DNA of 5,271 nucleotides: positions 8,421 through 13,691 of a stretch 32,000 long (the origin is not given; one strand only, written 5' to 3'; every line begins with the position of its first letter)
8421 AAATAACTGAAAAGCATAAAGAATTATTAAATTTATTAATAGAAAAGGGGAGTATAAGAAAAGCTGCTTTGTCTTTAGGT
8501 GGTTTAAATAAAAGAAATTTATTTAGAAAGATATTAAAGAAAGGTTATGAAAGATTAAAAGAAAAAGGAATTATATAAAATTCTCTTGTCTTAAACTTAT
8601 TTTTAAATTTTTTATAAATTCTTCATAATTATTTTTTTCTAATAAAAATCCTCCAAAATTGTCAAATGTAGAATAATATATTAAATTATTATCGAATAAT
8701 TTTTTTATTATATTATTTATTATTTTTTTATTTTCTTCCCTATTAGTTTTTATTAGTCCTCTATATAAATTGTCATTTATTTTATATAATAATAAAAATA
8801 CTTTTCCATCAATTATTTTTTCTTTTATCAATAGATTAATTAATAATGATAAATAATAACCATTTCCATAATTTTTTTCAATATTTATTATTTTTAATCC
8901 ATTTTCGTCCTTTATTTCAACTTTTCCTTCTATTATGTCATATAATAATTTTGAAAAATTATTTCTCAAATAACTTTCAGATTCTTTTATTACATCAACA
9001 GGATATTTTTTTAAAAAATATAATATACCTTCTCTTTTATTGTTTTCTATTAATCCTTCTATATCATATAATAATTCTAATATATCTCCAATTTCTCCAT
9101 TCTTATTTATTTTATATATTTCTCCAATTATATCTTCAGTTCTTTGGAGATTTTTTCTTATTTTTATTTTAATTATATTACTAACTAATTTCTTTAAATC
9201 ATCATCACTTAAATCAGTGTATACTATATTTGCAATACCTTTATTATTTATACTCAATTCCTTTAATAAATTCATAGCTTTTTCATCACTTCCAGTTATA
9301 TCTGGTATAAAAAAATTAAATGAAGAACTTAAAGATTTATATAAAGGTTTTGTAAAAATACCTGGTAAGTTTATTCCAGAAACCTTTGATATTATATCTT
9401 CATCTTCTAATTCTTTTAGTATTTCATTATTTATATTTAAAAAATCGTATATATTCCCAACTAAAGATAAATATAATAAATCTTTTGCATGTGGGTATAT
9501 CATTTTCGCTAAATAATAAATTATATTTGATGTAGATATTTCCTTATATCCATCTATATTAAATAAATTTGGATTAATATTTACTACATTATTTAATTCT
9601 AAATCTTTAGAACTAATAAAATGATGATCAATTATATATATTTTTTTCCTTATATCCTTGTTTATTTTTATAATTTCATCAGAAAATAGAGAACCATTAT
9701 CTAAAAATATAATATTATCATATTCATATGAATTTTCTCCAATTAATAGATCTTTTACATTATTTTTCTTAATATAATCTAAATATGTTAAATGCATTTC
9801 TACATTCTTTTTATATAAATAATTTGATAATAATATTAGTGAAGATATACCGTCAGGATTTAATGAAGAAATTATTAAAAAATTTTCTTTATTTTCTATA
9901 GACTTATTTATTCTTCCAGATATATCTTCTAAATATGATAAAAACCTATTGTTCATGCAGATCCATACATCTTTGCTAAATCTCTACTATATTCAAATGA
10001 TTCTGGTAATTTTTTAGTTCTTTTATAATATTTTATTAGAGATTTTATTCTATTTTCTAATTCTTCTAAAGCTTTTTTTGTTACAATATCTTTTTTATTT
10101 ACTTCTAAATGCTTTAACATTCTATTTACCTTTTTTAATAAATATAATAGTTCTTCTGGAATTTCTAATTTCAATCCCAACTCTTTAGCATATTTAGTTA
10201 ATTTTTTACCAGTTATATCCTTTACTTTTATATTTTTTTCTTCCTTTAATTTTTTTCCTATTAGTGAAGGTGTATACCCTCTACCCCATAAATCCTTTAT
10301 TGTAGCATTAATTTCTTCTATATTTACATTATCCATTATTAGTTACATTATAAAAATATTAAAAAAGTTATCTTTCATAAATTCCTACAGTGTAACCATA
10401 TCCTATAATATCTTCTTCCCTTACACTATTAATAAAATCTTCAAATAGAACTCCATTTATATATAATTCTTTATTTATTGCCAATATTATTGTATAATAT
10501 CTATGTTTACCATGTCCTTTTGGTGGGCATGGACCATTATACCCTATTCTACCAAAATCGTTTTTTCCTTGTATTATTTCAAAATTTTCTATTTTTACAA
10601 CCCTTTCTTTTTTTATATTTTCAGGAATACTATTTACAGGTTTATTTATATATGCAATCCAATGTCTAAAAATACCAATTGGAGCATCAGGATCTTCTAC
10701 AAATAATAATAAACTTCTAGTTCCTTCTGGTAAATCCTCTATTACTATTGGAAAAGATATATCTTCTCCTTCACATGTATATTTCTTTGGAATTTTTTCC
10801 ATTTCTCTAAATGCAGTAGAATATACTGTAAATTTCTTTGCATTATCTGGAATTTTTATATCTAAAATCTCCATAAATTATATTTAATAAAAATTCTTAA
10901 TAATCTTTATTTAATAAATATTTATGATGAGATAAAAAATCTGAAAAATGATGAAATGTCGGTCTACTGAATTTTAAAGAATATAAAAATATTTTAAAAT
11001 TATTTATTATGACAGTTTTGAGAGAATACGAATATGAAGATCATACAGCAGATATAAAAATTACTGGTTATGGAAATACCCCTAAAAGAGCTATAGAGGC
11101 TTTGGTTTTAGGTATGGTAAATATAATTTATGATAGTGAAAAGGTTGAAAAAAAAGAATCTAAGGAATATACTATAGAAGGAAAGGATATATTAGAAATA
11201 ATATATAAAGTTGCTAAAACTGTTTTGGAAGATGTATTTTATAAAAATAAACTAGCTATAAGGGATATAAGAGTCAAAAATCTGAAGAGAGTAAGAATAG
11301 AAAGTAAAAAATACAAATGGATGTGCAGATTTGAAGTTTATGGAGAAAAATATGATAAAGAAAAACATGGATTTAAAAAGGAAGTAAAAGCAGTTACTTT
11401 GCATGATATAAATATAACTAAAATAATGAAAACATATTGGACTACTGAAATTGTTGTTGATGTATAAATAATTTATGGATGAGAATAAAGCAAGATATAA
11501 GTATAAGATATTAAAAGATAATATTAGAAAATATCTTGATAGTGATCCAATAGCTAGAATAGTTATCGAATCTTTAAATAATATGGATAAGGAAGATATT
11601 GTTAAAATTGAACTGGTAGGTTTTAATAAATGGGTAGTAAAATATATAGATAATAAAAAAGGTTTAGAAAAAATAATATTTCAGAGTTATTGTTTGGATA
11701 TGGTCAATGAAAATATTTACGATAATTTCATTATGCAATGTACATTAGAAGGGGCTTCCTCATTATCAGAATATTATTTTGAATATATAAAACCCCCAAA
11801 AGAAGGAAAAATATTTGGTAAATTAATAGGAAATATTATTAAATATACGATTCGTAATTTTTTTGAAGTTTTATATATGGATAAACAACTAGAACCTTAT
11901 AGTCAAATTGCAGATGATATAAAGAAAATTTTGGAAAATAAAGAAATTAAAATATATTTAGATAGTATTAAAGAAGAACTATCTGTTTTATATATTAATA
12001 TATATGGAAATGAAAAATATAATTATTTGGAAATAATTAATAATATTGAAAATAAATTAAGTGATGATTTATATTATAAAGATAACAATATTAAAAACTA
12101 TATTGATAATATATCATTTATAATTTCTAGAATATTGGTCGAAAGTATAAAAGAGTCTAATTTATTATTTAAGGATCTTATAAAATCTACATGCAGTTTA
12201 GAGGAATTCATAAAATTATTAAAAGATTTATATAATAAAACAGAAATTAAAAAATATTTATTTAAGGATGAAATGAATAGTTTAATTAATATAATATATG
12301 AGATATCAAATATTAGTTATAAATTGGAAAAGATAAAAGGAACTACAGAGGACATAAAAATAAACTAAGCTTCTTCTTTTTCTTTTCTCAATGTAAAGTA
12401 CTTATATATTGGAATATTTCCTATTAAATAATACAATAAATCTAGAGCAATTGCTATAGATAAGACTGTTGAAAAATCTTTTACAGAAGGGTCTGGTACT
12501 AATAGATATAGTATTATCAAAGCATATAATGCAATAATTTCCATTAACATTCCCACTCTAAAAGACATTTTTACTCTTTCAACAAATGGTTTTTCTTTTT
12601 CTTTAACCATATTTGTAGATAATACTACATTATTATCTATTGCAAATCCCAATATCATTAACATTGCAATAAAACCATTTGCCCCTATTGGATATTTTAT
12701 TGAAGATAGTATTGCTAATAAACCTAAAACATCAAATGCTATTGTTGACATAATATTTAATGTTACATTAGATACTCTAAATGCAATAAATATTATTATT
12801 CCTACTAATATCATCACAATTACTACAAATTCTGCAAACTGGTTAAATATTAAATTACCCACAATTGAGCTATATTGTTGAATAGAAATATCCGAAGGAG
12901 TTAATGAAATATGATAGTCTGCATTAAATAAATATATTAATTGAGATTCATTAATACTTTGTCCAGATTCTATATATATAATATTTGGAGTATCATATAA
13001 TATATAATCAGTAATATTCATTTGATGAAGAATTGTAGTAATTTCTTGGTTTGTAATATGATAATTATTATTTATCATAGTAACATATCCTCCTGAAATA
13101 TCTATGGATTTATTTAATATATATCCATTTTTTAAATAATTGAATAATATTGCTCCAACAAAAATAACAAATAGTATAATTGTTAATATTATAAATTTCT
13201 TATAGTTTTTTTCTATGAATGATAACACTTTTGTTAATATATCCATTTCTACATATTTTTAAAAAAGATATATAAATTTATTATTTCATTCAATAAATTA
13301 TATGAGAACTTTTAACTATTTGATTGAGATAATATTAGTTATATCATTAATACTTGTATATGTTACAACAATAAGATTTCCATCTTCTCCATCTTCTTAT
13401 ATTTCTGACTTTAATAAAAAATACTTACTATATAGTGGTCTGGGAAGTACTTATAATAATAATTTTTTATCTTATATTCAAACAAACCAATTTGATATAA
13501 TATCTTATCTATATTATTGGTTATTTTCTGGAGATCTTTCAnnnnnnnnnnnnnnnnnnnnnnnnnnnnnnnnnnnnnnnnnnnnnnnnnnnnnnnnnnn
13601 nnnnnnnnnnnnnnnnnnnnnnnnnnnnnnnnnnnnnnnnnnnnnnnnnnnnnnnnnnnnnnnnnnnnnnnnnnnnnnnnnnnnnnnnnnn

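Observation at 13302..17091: Two-gene operon for giant sequon-dense surface proteins (LamG-like plus DUF2341-like): candidate adhesion or host-contact apparatus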

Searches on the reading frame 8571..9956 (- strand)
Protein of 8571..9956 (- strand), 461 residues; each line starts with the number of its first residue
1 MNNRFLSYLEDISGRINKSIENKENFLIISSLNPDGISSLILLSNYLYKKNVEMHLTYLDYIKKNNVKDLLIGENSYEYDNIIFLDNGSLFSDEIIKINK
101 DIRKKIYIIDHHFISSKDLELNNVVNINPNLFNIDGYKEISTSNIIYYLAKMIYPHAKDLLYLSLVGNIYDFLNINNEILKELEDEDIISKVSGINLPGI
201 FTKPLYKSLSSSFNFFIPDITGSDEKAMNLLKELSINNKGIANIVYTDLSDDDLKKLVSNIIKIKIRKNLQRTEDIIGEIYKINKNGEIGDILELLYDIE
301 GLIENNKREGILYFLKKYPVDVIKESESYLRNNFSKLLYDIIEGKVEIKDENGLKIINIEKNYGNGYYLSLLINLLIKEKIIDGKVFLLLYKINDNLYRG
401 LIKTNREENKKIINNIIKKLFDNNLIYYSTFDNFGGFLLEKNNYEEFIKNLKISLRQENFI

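Call 10: search_protein_families(library=pfam, proteins=[window:8571-9956:-], max_evalue=0.01)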
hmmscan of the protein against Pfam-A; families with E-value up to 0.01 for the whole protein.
window:8571-9956:- (461 aa): 2 families
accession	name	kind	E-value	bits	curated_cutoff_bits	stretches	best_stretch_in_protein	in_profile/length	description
PF21763.2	DHH_CID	-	4.3e-12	46.7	27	1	201-272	5-77/84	DHH-CID domain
PF01368.27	DHH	-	2.5e-09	37.9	28.1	1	33-155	11-107/125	DHH family, N-terminal domain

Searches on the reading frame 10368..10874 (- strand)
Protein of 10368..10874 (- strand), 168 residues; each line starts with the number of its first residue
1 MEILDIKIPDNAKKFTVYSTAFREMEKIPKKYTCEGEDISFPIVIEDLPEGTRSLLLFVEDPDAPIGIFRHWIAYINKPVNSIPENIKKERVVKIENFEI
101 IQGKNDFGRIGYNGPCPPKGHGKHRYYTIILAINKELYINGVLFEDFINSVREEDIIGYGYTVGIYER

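Call 10: search_protein_families(library=pfam, proteins=[window:10368-10874:-], max_evalue=0.01)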
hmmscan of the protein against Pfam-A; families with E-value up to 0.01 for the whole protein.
window:10368-10874:- (168 aa): 1 family
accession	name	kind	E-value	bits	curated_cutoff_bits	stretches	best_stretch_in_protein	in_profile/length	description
PF01161.25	PBP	-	1.4e-30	106.8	24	1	27-137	1-105/135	Phosphatidylethanolamine-binding protein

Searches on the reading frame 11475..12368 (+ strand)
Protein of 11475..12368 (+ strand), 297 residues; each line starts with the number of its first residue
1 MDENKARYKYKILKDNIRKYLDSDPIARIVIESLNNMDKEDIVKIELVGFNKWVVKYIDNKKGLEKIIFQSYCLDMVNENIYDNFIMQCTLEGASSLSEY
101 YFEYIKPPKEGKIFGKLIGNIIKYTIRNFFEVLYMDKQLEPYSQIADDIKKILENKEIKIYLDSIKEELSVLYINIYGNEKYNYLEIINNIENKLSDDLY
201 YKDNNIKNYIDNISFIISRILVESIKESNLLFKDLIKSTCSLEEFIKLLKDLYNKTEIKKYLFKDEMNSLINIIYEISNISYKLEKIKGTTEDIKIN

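Call 10: search_protein_families(library=pfam, proteins=[window:11475-12368:+], max_evalue=0.01)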
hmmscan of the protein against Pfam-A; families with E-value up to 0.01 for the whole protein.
window:11475-12368:+ (297 aa): 1 family
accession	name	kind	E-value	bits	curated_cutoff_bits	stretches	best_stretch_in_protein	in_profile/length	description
PF19785.4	UPF0738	-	0.0071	16.8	27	1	146-182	69-105/117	Family of unknown function (UPF0738)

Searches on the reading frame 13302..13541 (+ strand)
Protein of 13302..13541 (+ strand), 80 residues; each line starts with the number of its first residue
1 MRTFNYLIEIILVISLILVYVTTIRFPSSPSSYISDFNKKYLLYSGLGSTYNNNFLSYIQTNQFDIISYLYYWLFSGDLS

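Call 84: search_solved_structures(query=window:13302-13541:+, max_evalue=10, show_alignments=3)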
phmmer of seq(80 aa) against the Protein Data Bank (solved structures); distinct sequences matched with E-value up to 10: 0.
